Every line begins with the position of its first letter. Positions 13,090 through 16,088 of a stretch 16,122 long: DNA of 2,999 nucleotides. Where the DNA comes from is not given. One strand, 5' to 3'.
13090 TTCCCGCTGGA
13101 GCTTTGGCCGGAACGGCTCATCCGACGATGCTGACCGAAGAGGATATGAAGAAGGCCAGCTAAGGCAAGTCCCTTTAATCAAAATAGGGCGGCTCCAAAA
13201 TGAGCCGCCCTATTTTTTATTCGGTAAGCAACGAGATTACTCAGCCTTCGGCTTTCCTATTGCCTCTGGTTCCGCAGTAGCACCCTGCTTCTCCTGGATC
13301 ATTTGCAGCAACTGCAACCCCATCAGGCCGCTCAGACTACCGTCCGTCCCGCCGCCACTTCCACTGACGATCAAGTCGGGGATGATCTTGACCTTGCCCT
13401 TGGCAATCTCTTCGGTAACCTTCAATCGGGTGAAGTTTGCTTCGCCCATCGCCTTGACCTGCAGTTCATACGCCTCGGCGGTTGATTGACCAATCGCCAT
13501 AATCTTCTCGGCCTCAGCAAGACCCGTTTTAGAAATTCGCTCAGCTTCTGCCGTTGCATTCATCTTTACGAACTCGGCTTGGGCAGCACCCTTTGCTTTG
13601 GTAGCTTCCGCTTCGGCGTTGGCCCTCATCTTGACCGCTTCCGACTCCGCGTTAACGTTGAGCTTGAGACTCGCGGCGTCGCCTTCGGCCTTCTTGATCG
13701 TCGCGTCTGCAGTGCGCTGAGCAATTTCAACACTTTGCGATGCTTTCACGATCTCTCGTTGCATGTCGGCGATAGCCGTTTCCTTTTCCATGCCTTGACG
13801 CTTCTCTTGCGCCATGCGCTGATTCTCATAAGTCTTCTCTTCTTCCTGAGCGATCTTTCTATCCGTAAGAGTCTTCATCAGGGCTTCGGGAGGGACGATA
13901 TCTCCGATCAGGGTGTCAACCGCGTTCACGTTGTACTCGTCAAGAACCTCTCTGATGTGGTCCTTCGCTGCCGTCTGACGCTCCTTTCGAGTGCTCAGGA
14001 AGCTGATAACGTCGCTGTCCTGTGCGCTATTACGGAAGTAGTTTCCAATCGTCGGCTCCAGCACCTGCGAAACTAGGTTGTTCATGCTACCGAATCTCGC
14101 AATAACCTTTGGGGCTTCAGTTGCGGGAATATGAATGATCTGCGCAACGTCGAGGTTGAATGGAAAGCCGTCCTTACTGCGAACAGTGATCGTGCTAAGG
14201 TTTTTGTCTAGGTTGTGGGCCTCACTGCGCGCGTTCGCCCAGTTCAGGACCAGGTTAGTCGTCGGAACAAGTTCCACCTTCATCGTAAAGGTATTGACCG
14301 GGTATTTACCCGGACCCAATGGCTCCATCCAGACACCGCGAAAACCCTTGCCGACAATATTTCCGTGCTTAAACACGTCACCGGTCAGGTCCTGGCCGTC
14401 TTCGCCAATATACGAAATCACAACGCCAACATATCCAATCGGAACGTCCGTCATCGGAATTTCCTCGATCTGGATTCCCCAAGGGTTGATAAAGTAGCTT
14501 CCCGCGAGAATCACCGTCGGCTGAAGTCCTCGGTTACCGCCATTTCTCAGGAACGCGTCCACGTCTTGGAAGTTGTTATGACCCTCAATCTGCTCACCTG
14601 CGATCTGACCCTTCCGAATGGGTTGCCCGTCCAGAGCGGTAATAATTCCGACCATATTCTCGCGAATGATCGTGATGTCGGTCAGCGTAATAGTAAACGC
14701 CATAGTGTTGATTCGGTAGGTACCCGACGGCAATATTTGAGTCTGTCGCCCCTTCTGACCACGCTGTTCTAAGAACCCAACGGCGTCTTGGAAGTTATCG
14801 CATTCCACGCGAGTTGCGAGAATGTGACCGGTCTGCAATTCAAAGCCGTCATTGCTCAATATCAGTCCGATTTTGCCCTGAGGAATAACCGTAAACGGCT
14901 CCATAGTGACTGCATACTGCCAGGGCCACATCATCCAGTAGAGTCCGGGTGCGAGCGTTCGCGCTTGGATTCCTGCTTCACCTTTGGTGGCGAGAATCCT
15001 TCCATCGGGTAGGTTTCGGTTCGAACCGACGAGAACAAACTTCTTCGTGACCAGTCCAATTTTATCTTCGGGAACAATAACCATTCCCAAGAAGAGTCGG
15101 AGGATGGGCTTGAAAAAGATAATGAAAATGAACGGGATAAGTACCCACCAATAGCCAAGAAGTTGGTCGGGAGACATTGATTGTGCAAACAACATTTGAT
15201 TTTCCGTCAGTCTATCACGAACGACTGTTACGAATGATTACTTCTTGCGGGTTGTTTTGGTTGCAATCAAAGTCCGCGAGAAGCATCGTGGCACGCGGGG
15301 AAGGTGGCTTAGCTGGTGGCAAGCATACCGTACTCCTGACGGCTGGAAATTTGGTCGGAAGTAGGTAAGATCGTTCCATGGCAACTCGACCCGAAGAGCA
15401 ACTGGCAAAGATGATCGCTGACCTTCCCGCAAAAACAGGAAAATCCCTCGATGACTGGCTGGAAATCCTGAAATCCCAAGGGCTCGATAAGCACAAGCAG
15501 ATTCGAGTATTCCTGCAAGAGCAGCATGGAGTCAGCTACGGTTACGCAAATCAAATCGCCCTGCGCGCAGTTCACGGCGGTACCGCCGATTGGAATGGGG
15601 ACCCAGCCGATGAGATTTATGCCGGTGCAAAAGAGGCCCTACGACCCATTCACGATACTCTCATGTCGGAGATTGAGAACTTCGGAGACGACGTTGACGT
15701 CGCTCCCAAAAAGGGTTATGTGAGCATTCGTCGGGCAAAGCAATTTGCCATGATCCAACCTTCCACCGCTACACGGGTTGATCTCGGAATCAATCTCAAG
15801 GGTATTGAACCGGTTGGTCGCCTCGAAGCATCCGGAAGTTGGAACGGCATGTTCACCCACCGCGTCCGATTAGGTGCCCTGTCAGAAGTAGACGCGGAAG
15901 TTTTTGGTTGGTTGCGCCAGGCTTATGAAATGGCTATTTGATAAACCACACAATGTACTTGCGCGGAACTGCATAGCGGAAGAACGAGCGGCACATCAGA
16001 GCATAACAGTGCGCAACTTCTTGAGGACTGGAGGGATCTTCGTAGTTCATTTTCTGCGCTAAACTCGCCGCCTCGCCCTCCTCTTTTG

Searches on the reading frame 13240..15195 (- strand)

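Call 69: search_protein_families(library=pfam, proteins=[window:13240-15195:-], max_evalue=0.001)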
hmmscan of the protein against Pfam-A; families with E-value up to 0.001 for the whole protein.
window:13240-15195:- (652 aa): 1 family
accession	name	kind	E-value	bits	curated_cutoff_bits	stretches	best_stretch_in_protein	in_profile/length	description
PF01145.31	Band_7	-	2.2e-25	90.2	23.6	1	251-463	3-175/176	SPFH domain / Band 7 family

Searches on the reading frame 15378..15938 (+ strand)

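Call 69: search_protein_families(library=pfam, proteins=[window:15378-15938:+], max_evalue=0.001)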
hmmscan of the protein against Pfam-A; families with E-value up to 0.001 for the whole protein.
window:15378-15938:+ (187 aa): 2 families
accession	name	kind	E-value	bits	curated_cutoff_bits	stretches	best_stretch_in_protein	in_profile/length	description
PF18899.5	DUF5655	-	7e-24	84.4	24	1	77-185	1-108/109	Domain of unknown function (DUF5655)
PF14117.11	DUF4287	-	3.5e-16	59.4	27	1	10-61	3-55/60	Domain of unknown function (DUF4287)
